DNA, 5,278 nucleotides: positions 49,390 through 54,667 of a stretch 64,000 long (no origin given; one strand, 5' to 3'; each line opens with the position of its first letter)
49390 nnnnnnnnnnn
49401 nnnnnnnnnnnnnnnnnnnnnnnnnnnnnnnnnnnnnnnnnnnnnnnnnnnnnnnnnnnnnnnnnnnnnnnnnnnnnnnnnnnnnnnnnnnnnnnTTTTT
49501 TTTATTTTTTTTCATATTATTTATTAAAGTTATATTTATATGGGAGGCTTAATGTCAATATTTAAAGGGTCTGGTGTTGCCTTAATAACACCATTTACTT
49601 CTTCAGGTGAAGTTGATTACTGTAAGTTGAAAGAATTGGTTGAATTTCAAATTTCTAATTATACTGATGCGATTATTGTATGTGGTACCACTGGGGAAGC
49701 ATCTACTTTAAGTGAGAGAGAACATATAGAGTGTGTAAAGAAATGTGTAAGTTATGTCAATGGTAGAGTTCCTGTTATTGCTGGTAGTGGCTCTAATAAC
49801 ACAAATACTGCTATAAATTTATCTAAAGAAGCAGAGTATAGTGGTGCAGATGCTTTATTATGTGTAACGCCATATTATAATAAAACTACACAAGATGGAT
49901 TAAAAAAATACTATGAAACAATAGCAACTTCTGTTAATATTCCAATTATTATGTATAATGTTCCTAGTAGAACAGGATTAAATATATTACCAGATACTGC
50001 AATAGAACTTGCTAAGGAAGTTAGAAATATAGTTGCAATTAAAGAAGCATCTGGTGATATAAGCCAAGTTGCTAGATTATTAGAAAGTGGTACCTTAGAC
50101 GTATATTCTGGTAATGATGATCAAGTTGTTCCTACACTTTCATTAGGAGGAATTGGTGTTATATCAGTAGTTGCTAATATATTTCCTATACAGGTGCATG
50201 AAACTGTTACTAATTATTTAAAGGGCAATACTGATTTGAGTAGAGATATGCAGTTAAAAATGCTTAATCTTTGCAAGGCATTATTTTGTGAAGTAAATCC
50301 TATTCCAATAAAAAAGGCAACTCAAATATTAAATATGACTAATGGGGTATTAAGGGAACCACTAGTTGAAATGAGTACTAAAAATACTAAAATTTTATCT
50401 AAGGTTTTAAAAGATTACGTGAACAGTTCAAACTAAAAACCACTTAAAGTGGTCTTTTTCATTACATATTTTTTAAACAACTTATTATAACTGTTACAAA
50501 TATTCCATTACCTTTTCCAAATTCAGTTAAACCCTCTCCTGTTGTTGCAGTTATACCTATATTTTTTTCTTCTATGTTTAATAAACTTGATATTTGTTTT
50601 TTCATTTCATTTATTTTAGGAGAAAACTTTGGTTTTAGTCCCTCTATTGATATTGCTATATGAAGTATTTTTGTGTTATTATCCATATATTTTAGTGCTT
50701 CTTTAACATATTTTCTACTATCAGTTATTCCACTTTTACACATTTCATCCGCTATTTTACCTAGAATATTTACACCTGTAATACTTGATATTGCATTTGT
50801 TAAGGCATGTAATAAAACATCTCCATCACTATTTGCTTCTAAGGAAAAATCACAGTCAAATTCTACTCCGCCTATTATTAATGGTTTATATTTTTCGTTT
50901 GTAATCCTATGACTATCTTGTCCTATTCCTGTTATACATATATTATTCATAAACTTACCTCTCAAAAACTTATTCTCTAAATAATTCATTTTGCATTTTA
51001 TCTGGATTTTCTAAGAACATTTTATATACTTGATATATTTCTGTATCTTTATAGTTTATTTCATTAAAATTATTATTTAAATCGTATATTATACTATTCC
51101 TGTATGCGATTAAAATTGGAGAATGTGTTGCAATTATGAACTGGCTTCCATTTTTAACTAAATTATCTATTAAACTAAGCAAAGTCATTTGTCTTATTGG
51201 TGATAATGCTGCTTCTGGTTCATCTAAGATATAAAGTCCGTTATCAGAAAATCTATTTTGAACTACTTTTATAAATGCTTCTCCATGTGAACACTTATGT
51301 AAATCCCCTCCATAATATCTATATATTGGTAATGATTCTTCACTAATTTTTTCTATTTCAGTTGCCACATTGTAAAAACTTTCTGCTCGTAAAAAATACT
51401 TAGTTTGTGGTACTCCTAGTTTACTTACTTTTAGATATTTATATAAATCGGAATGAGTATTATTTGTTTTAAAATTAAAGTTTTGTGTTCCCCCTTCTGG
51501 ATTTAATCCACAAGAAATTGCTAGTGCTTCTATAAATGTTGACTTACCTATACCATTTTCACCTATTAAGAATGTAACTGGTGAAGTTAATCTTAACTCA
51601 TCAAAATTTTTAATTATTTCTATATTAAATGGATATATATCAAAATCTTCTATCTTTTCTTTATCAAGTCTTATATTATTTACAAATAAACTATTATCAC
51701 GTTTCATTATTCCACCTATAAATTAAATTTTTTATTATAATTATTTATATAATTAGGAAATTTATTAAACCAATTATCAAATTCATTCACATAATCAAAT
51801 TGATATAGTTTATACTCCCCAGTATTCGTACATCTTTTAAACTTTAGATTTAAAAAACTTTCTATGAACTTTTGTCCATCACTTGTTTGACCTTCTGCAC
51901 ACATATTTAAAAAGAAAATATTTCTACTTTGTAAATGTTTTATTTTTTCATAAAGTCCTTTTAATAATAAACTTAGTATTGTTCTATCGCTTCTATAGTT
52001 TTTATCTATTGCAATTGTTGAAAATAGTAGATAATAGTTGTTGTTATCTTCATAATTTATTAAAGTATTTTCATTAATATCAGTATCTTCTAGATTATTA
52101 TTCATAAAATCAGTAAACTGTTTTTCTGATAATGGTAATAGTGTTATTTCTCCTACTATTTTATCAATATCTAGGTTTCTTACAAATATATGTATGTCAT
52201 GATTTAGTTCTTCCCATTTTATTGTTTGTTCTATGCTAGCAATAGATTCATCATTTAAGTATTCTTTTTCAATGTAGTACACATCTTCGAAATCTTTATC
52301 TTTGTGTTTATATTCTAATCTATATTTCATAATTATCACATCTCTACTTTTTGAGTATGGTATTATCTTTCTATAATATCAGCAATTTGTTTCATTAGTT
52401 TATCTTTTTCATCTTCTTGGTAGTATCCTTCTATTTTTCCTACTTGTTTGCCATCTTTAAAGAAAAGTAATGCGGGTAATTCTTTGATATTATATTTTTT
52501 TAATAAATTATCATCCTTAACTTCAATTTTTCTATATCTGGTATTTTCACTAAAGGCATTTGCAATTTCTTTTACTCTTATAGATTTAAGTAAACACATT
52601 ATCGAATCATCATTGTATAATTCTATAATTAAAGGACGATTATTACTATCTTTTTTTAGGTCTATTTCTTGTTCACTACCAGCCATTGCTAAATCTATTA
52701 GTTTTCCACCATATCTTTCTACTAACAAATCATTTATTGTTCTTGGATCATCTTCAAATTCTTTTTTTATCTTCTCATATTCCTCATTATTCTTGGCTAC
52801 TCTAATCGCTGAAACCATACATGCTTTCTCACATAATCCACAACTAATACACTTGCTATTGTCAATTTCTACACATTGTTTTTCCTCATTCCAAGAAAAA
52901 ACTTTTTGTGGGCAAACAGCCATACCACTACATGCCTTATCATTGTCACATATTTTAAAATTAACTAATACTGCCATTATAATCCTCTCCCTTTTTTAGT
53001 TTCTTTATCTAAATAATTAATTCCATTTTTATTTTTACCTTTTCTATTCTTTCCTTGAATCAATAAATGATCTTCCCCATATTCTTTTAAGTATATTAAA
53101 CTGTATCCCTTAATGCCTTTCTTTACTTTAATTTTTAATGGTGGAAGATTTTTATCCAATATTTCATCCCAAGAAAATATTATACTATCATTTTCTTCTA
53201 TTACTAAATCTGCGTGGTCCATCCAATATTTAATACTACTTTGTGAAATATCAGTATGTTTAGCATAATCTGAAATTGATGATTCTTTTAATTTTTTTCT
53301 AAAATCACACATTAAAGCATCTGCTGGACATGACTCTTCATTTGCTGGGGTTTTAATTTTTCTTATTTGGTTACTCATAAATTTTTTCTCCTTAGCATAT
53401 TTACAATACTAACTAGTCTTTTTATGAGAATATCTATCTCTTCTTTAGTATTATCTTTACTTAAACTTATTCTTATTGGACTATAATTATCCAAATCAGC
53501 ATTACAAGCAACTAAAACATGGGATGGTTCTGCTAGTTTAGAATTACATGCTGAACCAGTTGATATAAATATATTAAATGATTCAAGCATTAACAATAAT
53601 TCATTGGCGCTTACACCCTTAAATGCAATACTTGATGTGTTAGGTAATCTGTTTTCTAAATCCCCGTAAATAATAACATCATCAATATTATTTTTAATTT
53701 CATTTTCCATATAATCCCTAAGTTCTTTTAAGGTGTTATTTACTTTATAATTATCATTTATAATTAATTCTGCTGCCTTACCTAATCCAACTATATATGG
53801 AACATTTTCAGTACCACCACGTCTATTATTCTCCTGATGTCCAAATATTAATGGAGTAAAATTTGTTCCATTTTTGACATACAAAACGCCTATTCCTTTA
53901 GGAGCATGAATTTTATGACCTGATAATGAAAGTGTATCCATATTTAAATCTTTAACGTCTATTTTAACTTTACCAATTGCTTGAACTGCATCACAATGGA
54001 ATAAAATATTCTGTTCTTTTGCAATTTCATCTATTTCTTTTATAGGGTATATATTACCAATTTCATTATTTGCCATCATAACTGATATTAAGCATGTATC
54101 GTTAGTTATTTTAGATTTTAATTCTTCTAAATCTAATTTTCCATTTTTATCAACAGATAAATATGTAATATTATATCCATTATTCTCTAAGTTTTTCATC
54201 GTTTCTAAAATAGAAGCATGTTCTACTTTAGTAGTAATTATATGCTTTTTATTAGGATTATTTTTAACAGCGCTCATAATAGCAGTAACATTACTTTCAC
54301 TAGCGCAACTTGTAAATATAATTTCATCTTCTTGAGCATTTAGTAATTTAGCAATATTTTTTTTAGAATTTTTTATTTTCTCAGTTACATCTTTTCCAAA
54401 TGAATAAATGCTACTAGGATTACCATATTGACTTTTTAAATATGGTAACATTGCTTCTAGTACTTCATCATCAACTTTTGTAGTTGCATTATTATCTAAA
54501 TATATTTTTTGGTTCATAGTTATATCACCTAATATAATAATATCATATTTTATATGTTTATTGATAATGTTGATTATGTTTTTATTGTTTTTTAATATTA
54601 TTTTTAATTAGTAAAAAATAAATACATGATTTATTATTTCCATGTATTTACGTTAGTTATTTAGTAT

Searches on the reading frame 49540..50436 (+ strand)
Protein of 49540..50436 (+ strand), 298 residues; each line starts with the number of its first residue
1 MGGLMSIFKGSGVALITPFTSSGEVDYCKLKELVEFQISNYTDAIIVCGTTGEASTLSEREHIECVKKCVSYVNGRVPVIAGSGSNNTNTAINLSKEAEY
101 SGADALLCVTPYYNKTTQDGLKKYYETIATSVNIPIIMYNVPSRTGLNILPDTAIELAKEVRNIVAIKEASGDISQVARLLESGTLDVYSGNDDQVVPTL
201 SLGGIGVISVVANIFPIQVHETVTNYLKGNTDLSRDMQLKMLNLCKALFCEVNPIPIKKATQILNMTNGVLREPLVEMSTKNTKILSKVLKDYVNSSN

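Call 80: search_protein_families(library=pfam, proteins=[window:49540-50436:+], max_evalue=0.00001)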
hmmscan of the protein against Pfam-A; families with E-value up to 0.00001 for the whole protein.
window:49540-50436:+ (298 aa): 1 family
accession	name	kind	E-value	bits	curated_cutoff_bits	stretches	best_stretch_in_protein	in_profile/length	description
PF00701.28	DHDPS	-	2.2e-87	292.9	22.1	1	8-291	2-287/289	Dihydrodipicolinate synthetase family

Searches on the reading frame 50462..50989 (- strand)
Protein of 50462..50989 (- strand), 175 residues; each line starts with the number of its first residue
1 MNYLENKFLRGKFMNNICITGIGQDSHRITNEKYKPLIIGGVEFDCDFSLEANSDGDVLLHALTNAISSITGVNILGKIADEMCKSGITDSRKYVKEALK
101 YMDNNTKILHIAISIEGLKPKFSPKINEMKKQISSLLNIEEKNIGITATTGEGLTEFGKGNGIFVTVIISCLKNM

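Call 80: search_protein_families(library=pfam, proteins=[window:50462-50989:-], max_evalue=0.00001)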
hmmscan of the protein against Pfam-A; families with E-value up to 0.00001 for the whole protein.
window:50462-50989:- (175 aa): 1 family
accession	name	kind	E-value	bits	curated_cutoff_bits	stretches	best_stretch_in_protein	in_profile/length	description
PF02542.21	YgbB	-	2.8e-35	122.4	26.7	1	20-169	3-152/155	YgbB family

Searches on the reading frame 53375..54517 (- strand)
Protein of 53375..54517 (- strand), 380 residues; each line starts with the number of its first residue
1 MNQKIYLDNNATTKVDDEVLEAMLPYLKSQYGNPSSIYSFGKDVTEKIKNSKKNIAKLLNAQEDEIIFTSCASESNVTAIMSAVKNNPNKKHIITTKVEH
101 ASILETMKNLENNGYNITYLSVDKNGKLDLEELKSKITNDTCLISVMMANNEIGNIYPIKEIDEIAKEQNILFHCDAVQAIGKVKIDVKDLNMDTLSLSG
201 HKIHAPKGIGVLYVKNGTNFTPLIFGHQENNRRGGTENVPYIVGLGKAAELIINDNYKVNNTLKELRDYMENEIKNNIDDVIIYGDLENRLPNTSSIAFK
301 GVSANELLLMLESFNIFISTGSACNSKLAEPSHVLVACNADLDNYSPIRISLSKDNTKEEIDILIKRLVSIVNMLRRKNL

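Call 79: search_protein_families(library=padloc, proteins=[window:53375-54517:-], max_evalue=0.001)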
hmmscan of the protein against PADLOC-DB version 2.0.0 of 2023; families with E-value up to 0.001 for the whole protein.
window:53375-54517:- (380 aa): 2 families
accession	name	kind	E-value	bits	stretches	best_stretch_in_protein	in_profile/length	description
PDLC02657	DndA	-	7.5e-142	471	1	5-371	1-371/372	DndA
PDLC02759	SspA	-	1.7e-139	463.3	1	6-376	1-374/374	SspA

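Call 80: search_protein_families(library=pfam, proteins=[window:53375-54517:-], max_evalue=0.00001)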
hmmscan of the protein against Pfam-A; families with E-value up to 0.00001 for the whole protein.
window:53375-54517:- (380 aa): 4 families
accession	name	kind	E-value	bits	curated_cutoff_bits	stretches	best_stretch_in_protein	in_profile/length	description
PF00266.25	Aminotran_5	-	2.6e-88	296.9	21.5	1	5-364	1-371/371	Aminotransferase class-V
PF00155.27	Aminotran_1_2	-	1.4e-09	38.1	19.7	1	49-177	45-186/361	Aminotransferase class I and II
PF01212.27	Beta_elim_lyase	-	3.7e-09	36.8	27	1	64-211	48-208/288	Beta-eliminating lyase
PF01041.23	DegT_DnrJ_EryC1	-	3.8e-07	30.1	19.8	1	67-183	43-152/360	DegT/DnrJ/EryC1/StrS aminotransferase family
